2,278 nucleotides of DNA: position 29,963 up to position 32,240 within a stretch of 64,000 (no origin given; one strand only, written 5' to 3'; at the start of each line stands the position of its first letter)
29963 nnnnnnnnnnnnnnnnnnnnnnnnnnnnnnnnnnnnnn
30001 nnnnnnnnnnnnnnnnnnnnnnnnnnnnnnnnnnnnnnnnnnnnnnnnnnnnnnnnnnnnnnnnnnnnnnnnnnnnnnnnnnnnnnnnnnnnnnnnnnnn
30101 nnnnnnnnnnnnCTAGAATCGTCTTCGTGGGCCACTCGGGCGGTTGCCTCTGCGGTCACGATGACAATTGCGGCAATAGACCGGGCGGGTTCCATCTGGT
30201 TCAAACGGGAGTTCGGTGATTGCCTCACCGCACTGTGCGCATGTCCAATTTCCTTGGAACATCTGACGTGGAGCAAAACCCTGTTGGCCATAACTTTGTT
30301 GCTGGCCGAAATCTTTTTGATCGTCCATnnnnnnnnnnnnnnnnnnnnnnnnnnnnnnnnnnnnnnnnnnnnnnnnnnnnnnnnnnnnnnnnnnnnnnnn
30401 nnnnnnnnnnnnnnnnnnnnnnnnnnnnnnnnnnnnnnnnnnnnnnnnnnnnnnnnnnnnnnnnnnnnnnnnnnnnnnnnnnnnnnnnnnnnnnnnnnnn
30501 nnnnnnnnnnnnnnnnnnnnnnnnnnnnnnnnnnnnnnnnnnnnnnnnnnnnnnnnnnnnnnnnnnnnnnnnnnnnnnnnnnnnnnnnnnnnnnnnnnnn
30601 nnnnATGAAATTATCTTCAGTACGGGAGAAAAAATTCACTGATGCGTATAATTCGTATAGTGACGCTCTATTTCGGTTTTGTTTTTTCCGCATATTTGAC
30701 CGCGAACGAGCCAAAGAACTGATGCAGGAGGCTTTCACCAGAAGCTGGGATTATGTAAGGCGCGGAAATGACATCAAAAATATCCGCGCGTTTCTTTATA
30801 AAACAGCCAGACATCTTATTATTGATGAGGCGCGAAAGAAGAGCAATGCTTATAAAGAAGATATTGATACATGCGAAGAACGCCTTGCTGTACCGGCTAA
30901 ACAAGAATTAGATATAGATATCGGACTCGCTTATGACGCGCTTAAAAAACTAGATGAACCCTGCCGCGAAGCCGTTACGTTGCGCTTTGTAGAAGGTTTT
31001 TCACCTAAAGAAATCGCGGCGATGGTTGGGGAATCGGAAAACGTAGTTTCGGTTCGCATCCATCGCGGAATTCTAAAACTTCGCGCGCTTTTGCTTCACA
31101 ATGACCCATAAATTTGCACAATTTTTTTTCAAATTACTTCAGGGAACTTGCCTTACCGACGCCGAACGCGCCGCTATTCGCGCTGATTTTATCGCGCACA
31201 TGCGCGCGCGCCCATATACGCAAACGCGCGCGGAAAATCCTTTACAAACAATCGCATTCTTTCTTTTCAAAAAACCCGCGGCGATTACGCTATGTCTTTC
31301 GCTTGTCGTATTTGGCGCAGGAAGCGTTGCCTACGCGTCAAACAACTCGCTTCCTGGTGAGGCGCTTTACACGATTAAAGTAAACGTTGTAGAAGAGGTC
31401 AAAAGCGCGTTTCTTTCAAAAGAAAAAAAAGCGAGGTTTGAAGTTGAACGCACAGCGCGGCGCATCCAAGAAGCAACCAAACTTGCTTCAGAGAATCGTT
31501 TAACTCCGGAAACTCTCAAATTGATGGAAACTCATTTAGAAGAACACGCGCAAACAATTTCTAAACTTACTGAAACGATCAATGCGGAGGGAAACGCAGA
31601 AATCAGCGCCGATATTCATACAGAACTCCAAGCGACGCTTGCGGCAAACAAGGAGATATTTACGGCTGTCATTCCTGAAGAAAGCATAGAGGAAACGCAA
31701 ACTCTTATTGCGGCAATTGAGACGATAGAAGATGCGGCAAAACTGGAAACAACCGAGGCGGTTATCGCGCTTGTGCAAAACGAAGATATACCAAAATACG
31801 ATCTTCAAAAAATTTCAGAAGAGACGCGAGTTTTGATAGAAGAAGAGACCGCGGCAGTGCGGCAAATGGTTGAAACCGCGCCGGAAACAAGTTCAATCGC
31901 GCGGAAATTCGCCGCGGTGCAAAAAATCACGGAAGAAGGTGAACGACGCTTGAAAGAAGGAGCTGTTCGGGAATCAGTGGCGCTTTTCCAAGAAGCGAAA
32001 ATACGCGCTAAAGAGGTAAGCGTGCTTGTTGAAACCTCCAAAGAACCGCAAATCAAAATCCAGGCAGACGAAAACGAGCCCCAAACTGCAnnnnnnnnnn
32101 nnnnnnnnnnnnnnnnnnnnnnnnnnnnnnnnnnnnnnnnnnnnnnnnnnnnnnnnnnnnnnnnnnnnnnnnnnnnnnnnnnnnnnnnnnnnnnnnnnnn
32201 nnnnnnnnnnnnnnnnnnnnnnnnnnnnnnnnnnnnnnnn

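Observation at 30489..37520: ECF sigma / anti-sigma(PKD) module preceding two large secreted PKD/IPT surface proteins, with a palindromic operator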

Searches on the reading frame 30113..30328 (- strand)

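Call 62: search_protein_families(library=pfam, proteins=[window:30113-30328:-], max_evalue=0.01)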
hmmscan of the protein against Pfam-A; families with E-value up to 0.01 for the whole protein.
window:30113-30328:- (71 aa): 1 family
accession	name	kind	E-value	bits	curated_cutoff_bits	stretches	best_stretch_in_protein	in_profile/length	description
PF23477.1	zf_Tbcl_2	-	1.7e-13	50.4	27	1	21-60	1-37/37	Probable treble clef zinc finger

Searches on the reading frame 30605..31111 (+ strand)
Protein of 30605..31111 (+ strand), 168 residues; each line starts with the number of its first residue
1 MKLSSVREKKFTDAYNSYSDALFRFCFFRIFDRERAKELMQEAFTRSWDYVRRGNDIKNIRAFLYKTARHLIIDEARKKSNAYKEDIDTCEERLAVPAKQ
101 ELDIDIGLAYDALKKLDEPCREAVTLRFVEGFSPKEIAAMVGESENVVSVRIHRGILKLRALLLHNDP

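Call 6: search_protein_families(library=pfam, proteins=[window:30605-31111:+], max_evalue=0.1)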
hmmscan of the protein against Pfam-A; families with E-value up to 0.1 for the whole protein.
window:30605-31111:+ (168 aa): 8 families
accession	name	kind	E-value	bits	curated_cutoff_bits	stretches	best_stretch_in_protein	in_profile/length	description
PF08281.18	Sigma70_r4_2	-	4.9e-12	45.8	25.7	1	110-159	5-54/54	Sigma-70, region 4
PF04542.20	Sigma70_r2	-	1.5e-09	38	24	1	15-80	2-69/71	Sigma-70 region 2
PF04545.22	Sigma70_r4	-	1.6e-09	37.6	24.1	1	112-161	1-50/50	Sigma-70, region 4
PF07638.17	Sigma70_ECF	-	0.00013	22.4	21.1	1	37-149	50-169/185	ECF sigma factor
PF22233.2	PhyR_sigma-like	-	0.0024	18.1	27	1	115-149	3-37/50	Response regulator PhyR, sigma-like domain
PF06056.18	Terminase_5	-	0.0066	16.8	20.3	1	121-148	4-30/58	Putative ATPase subunit of terminase (gpP-like)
PF05430.17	Methyltransf_30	-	0.076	13.4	22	0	81-140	12-67/124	S-adenosyl-L-methionine-dependent methyltransferase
PF14361.12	RsbRD_N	-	0.078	14.1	24.3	0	107-141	58-92/104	RsbT co-antagonist protein rsbRD N-terminal domain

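Call 7: search_protein_families(library=ncbifam, proteins=[window:30605-31111:+], max_evalue=0.1)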
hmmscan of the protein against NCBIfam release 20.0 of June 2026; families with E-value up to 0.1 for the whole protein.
window:30605-31111:+ (168 aa): 93 families (the best 25 are shown)
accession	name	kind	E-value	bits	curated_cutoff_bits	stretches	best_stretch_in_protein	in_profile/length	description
TIGR02937.1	sigma70-ECF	superfamily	1.7e-22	79.8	42.9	1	11-161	3-163/165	sigma-70 family RNA polymerase sigma factor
TIGR02985.1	Sig70_bacteroi1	subfamily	2.1e-22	80.1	126.4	1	9-162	1-161/162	RNA polymerase sigma-70 factor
NF058625.1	sigma_PG0214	equivalog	1.1e-20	74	130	1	8-163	3-161/170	GFO_1088 family ECF-type sigma factor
TIGR02950.1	SigM_subfam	subfamily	2.6e-20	72.9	147.95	1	13-162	4-157/159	RNA polymerase sigma factor, SigM family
TIGR02952.1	Sig70_famx2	equivalog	6e-19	68.6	206.45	1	8-163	10-170/170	ECF subfamily RNA polymerase sigma factor, BldN family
NF007227.0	PRK09645.1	subfamily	5.1e-18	65.6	202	1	7-162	11-169/177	sigma-70 family RNA polymerase sigma factor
NF009179.0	PRK12527.1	equivalog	6.4e-18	65.3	162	1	18-157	4-147/159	RNA polymerase sigma factor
TIGR02959.1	SigZ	equivalog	1e-17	64.5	168.65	1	16-164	2-149/170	RNA polymerase sigma factor SigZ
TIGR02983.1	SigE-fam_strep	subfamily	1.1e-17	64.4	141.55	1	6-163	3-158/162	SigE family RNA polymerase sigma factor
NF009170.0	PRK12517.1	subfamily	3.7e-15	55.8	197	1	7-163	21-176/188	RNA polymerase sigma factor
NF007215.0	PRK09637.1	equivalog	6.1e-15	55.7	212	1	11-164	3-155/181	RNA polymerase sigma factor SigZ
NF009166.1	PRK12513.1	equivalog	6.3e-15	55.4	206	1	11-163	24-186/193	RNA polymerase sigma factor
NF007223.0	PRK09641.1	equivalog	8.4e-15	55.1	209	1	8-163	17-184/187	RNA polymerase sigma factor SigW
NF053879.1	RNAPolSigSigVBac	equivalog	3.2e-14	52.9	190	1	8-163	3-155/160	RNA polymerase sigma factor SigV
NF007217.0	PRK09639.1-1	equivalog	9e-14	51.7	239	1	8-161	2-163/194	RNA polymerase sigma factor SigX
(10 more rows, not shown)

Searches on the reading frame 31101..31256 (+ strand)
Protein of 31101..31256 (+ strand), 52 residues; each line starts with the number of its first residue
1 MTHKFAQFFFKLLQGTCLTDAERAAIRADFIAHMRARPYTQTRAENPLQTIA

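Call 79: search_solved_structures(query=A8, max_evalue=10)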
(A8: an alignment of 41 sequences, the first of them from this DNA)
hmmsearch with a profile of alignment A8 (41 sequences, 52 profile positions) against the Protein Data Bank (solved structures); distinct sequences matched with E-value up to 10: 8.
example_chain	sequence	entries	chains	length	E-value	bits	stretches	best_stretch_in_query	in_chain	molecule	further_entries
6zu5_LD0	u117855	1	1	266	0.26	14.3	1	8-30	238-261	uL18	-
4kp3_C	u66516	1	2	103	0.28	14.2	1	31-43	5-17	RILP-like protein 2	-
6zef_C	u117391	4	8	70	0.37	13.8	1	15-32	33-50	Phosphatase and actin regulator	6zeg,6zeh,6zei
6zee_W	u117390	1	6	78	0.4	13.7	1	15-32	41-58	Phosphatase and actin regulator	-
4a73_A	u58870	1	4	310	0.95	12.5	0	9-25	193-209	L-LACTATE DEHYDROGENASE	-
2xxb_A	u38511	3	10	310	1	12.4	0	16-28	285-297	L-LACTATE DEHYDROGENASE | LACTATE DEHYDROGENASE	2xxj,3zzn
8q1b_A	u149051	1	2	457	1.1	12.3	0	21-49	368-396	Probable mitochondrial-processing peptidase subunit beta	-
3ihk_A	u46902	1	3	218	1.6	11.8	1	4-24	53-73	thiamin pyrophosphokinase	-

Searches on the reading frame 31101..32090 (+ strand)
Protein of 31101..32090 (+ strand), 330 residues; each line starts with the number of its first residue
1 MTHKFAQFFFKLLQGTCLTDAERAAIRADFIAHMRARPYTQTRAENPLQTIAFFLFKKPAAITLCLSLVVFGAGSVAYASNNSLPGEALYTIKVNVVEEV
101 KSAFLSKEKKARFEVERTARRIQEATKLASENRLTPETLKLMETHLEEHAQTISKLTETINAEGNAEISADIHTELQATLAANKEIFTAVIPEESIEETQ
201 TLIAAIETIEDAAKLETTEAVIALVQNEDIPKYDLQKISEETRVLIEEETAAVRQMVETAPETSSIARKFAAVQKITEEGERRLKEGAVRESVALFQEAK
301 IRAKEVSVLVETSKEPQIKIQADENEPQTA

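Call 74: search_protein_representatives(alignment_id=A6)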
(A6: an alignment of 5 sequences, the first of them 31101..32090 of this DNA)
Query: 5 sequences, 315 profile positions. Proteins with E-value up to 0.001 (for the whole library): 12328; up to 1e-10: 5601; up to 1e-30: 756. The best 150 are listed.
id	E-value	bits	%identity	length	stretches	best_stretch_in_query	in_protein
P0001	3.0e-156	535.9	-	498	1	1-315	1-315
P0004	1.6e-153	526.9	-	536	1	1-314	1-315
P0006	2.9e-83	296.1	-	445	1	1-235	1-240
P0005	7.4e-76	271.8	-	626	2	2-240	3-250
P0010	9.7e-50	186.0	-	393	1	2-309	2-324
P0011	6.9e-49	183.2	-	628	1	2-267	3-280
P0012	1.3e-45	172.4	-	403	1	1-312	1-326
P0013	1.6e-45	172.2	-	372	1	9-309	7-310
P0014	8.6e-45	169.8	-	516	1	4-311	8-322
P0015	1.0e-44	169.6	-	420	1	1-311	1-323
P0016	1.2e-44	169.3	-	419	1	1-305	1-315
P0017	2.3e-44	168.4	-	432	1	4-255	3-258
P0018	2.4e-44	168.3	-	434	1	1-311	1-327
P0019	3.7e-44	167.7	-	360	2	1-314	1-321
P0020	4.1e-44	167.5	-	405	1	2-312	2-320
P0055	3.8e-40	154.5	-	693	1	3-197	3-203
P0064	8.6e-40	153.4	-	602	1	5-215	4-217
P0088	8.1e-39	150.1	-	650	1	5-213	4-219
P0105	2.4e-38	148.6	-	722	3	5-243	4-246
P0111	3.1e-38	148.2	-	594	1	5-198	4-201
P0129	7.1e-38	147.0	-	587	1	4-222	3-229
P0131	7.3e-38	147.0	-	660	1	5-213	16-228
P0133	7.9e-38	146.9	-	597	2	4-226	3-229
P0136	8.6e-38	146.8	-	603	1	1-298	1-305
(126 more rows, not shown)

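Call 83: search_protein_families(library=pfam, proteins=[P0011, P0055, P0064, P0088, P0105, P0111, P0129, P0131, P0133, P0136], max_evalue=0.001)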
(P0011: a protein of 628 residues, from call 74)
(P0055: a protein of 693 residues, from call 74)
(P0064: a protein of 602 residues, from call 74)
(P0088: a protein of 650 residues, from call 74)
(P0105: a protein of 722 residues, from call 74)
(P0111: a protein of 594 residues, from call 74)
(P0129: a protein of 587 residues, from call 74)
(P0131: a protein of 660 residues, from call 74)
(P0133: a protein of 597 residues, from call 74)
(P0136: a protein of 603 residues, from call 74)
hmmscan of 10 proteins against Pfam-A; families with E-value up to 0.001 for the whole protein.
P0011 (628 aa): 1 family
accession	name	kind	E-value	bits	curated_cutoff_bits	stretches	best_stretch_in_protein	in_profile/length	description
PF18915.5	DUF5667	-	4e-09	37.2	27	1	96-188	2-91/99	Domain of unknown function (DUF5667)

P0055 (693 aa): 1 family
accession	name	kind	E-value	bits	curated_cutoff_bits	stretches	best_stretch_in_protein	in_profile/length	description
PF18915.5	DUF5667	-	6.8e-10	39.7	27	1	88-163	2-74/99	Domain of unknown function (DUF5667)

P0064 (602 aa): 1 family
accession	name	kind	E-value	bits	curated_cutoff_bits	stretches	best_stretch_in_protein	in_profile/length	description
PF18915.5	DUF5667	-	1.4e-09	38.7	27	1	84-159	2-74/99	Domain of unknown function (DUF5667)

P0088 (650 aa): 1 family
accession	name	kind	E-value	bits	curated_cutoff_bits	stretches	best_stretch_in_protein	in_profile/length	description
PF18915.5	DUF5667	-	5.7e-05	23.9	27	0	86-171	2-77/99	Domain of unknown function (DUF5667)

P0105 (722 aa): 1 family
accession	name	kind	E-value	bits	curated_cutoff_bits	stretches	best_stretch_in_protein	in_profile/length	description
PF18915.5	DUF5667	-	9.7e-08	32.8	27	1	88-181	2-95/99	Domain of unknown function (DUF5667)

P0111 (594 aa): 1 family
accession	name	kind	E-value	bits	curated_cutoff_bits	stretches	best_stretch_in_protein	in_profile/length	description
PF18915.5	DUF5667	-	7.2e-07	30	27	1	86-163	2-76/99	Domain of unknown function (DUF5667)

P0129 (587 aa): 1 family
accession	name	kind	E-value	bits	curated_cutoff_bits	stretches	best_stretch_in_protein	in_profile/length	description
PF18915.5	DUF5667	-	2.2e-09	38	27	1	89-196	2-92/99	Domain of unknown function (DUF5667)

P0131 (660 aa): 1 family
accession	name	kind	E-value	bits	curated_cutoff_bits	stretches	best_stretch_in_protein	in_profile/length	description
PF18915.5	DUF5667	-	1.3e-06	29.2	27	1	98-183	2-77/99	Domain of unknown function (DUF5667)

P0133 (597 aa): 1 family
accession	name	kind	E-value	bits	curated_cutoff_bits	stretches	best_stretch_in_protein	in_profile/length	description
PF18915.5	DUF5667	-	3.5e-07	31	27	1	88-183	2-77/99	Domain of unknown function (DUF5667)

P0136 (603 aa): 1 family
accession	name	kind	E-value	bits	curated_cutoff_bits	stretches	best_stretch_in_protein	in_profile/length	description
PF18915.5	DUF5667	-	2.6e-05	25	27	1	88-198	2-95/99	Domain of unknown function (DUF5667)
